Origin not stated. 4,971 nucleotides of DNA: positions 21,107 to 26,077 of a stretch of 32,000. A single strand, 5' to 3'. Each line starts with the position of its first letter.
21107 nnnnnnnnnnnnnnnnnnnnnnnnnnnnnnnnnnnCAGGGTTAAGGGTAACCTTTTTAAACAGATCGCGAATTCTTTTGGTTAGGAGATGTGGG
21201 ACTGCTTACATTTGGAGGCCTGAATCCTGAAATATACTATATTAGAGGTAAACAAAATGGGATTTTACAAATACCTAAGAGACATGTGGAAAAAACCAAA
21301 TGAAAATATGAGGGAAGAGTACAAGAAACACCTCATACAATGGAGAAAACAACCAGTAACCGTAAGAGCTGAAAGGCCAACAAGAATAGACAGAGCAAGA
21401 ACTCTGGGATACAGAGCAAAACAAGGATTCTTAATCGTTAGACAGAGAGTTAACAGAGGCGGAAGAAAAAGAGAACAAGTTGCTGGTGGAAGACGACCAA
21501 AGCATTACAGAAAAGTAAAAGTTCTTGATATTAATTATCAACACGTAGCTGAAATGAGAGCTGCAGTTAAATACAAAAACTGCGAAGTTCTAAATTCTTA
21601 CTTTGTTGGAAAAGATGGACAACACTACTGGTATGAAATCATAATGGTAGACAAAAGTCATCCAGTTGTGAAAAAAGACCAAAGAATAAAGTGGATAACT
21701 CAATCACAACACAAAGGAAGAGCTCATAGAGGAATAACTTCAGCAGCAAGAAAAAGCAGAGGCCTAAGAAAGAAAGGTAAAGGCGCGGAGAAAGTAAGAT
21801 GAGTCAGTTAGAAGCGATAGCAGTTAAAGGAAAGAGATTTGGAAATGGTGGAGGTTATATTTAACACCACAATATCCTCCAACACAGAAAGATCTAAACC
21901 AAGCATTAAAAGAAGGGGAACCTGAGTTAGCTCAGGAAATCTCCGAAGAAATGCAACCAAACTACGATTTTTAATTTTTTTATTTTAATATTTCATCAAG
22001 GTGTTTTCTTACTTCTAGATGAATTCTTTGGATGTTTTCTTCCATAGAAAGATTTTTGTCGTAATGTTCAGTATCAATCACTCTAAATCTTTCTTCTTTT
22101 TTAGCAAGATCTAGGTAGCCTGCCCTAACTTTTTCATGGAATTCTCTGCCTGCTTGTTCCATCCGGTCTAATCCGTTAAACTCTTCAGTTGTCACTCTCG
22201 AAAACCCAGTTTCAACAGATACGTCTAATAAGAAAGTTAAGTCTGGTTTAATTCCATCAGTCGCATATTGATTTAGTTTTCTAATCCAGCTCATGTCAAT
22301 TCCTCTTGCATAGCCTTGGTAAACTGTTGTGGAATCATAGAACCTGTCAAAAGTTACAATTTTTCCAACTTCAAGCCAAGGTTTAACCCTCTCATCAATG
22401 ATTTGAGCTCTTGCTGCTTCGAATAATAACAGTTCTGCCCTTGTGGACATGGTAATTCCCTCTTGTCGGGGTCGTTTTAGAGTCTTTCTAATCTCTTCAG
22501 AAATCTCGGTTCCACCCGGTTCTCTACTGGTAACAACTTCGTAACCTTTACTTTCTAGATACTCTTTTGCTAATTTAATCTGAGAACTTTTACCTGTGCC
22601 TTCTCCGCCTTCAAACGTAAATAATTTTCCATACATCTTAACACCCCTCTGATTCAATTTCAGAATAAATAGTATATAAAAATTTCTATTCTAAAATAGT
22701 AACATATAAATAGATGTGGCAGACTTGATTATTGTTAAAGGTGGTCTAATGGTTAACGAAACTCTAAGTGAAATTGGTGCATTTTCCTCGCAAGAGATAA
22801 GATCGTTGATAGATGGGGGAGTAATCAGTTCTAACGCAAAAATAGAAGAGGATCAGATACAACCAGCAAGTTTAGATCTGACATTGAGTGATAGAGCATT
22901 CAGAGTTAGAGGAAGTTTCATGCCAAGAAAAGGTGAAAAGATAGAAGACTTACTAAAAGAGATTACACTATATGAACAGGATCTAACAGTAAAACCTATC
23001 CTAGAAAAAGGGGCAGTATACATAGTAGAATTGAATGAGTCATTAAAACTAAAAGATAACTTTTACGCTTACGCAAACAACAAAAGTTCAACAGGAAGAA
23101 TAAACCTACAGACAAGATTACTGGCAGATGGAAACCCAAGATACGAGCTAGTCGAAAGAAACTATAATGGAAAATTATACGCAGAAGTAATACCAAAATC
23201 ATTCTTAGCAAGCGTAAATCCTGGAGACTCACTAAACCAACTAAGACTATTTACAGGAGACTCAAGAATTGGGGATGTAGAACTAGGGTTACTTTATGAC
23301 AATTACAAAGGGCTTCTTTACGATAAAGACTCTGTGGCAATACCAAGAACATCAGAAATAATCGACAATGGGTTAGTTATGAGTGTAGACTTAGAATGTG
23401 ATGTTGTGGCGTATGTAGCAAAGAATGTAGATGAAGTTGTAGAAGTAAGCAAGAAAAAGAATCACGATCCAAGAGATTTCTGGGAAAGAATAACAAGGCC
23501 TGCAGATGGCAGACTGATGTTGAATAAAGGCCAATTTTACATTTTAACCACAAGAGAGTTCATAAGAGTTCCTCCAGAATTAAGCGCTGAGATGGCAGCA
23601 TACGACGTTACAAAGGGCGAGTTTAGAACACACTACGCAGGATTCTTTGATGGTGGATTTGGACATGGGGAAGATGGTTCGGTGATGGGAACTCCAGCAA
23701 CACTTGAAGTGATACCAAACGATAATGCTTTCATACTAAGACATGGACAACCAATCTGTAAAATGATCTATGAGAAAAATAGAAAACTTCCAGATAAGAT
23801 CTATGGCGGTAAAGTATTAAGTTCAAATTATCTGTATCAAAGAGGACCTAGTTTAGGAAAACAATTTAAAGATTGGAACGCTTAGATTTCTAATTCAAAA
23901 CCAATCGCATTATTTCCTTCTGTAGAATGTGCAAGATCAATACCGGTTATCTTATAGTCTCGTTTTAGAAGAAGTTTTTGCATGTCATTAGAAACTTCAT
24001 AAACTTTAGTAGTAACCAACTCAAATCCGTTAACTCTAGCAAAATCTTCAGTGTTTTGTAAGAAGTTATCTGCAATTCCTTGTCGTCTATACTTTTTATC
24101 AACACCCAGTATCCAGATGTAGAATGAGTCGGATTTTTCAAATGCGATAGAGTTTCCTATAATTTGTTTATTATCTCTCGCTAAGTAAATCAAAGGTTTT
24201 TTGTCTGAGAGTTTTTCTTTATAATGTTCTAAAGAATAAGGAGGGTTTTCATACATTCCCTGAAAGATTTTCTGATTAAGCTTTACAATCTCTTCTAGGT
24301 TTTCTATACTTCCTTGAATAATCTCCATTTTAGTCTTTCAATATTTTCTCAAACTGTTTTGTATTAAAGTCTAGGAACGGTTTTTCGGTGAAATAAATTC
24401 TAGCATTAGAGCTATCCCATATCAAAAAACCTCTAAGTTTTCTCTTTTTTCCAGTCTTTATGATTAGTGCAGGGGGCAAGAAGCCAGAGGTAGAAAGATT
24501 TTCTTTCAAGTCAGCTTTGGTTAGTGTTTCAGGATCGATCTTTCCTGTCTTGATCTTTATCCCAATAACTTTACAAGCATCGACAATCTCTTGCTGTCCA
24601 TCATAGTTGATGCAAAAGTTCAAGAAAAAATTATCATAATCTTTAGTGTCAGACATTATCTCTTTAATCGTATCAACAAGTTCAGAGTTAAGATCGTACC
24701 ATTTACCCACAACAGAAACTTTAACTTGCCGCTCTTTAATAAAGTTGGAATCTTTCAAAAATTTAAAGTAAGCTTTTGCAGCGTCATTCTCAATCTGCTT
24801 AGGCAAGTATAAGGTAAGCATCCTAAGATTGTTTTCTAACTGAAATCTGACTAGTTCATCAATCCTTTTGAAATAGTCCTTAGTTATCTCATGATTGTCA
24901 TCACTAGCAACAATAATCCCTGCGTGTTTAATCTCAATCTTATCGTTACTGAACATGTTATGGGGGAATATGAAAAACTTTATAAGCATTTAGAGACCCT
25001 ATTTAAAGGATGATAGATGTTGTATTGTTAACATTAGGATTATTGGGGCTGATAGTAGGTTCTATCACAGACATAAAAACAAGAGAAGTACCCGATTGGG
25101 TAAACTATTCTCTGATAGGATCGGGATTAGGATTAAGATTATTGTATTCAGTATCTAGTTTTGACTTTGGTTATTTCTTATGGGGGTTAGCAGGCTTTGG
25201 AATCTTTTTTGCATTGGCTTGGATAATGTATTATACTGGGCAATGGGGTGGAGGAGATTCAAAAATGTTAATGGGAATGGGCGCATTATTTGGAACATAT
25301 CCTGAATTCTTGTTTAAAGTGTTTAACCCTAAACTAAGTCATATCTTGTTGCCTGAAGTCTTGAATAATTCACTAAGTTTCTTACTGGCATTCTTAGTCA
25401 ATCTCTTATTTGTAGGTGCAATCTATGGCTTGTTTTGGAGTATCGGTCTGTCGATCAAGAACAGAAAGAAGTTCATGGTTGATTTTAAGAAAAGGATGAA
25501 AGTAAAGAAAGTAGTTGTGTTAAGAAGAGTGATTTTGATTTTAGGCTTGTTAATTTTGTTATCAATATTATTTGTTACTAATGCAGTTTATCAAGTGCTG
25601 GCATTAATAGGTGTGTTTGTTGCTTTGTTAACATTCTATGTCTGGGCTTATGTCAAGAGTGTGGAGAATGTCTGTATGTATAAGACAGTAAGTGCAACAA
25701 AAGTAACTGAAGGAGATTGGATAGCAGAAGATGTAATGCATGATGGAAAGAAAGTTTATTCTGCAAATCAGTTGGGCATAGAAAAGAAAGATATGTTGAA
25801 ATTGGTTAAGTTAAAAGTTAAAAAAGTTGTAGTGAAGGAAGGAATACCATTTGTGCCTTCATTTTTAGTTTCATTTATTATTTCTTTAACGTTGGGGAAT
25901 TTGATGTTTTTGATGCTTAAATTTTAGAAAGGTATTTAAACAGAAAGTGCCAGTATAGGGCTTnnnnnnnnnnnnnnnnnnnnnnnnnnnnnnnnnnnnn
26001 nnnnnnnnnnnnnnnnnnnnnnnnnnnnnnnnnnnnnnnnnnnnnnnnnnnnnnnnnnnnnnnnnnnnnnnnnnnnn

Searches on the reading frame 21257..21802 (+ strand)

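Call 64: search_protein_families(library=pfam, proteins=[window:21257-21802:+], max_evalue=0.001)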
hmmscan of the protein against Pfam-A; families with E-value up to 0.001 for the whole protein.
window:21257-21802:+ (181 aa): 1 family
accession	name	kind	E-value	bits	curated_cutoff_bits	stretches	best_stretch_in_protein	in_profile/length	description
PF00827.22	Ribosomal_L15e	-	9.3e-65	218.3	27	1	2-180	1-184/191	Ribosomal L15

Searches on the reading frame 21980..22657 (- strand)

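Call 64: search_protein_families(library=pfam, proteins=[window:21980-22657:-], max_evalue=0.001)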
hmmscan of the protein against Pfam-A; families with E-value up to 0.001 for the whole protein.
window:21980-22657:- (225 aa): 2 families
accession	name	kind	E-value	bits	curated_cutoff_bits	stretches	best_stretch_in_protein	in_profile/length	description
PF02223.23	Thymidylate_kin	-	1.7e-46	158.7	27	1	15-199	1-177/185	Thymidylate kinase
PF13521.12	AAA_28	-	0.00011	22.8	27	1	14-175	3-147/164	AAA domain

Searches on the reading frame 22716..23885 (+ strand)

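Call 7: search_protein_families(library=pfam, proteins=[window:22716-23885:+], max_evalue=0.1)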
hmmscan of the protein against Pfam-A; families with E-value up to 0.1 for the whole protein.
window:22716-23885:+ (389 aa): 3 families
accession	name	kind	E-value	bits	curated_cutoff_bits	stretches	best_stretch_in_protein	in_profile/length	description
PF06559.16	DCD_N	-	1.8e-56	191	21.4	1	21-181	3-163/164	2'-deoxycytidine 5'-triphosphate deaminase (DCD) N-terminal domain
PF22769.1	DCD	-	7.6e-52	175.9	27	2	23-180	2-152/153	dCTP deaminase-like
PF22569.1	DCD_C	-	4.1e-51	173.5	22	1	205-384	12-192/192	2'-deoxycytidine 5'-triphosphate deaminase (DCD), C-terminal domain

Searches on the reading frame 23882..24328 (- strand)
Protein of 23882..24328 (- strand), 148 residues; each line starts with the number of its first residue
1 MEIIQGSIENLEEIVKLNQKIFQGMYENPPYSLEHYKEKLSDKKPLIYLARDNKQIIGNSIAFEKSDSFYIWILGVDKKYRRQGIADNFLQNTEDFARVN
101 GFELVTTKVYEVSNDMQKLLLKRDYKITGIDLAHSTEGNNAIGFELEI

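Call 7: search_protein_families(library=pfam, proteins=[window:23882-24328:-], max_evalue=0.1)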
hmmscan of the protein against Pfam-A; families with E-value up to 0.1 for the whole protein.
window:23882-24328:- (148 aa): 6 families
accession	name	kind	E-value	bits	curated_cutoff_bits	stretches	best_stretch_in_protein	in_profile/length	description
PF00583.31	Acetyltransf_1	-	1e-08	35.9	20.7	1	12-119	2-110/116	Acetyltransferase (GNAT) family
PF13508.13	Acetyltransf_7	-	9.3e-07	29.6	27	1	47-107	5-67/84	Acetyltransferase (GNAT) domain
PF13673.13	Acetyltransf_10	-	1.4e-06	28.7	23.6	1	34-103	20-86/128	Acetyltransferase (GNAT) domain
PF17013.11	Acetyltransf_15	-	0.0021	17.9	35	1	62-112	66-107/210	Putative acetyl-transferase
PF14542.12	Acetyltransf_CG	-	0.012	16.1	30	1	63-106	17-62/80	GCN5-related N-acetyl-transferase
PF13480.13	Acetyltransf_6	-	0.014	16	22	1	46-91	73-118/143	Acetyltransferase (GNAT) domain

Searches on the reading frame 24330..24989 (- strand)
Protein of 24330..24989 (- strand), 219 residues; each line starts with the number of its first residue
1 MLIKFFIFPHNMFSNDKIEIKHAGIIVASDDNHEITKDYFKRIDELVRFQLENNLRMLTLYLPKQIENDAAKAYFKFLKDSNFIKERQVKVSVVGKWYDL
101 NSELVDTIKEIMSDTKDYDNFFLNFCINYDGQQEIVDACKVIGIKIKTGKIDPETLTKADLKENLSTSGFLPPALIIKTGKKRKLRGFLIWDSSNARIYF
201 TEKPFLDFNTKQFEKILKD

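Call 7: search_protein_families(library=pfam, proteins=[window:24330-24989:-], max_evalue=0.1)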
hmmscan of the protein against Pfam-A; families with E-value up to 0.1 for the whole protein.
window:24330-24989:- (219 aa): 2 families
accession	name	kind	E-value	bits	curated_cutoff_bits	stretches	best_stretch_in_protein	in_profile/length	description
PF01255.24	Prenyltransf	-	1.6e-27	97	27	1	75-218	66-209/219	Putative undecaprenyl diphosphate synthase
PF23594.1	RPN11_C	-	0.07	13.6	27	0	70-114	24-67/80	26S proteasome regulatory subunit RPN11 C-terminal domain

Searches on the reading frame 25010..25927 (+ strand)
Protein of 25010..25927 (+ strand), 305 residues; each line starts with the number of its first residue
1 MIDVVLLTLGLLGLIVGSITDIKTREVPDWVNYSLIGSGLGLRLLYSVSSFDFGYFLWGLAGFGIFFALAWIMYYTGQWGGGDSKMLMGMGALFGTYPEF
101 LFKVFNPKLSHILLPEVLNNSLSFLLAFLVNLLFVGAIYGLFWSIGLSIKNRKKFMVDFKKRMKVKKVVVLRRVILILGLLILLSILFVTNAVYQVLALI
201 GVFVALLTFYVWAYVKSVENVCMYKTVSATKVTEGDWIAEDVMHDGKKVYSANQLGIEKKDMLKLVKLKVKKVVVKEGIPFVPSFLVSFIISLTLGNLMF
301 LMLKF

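Call 7: search_protein_families(library=pfam, proteins=[window:25010-25927:+], max_evalue=0.1)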
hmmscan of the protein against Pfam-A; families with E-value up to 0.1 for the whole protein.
window:25010-25927:+ (305 aa): 2 families
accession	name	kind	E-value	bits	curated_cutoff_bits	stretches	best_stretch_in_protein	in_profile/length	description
PF01478.23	Peptidase_A24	-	2.1e-13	51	26.5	1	11-140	4-103/104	Type IV leader peptidase family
PF06847.16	Arc_PepC_II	-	0.013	16.5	29.9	1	228-297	26-92/93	Archaeal Peptidase A24 C-terminus Type II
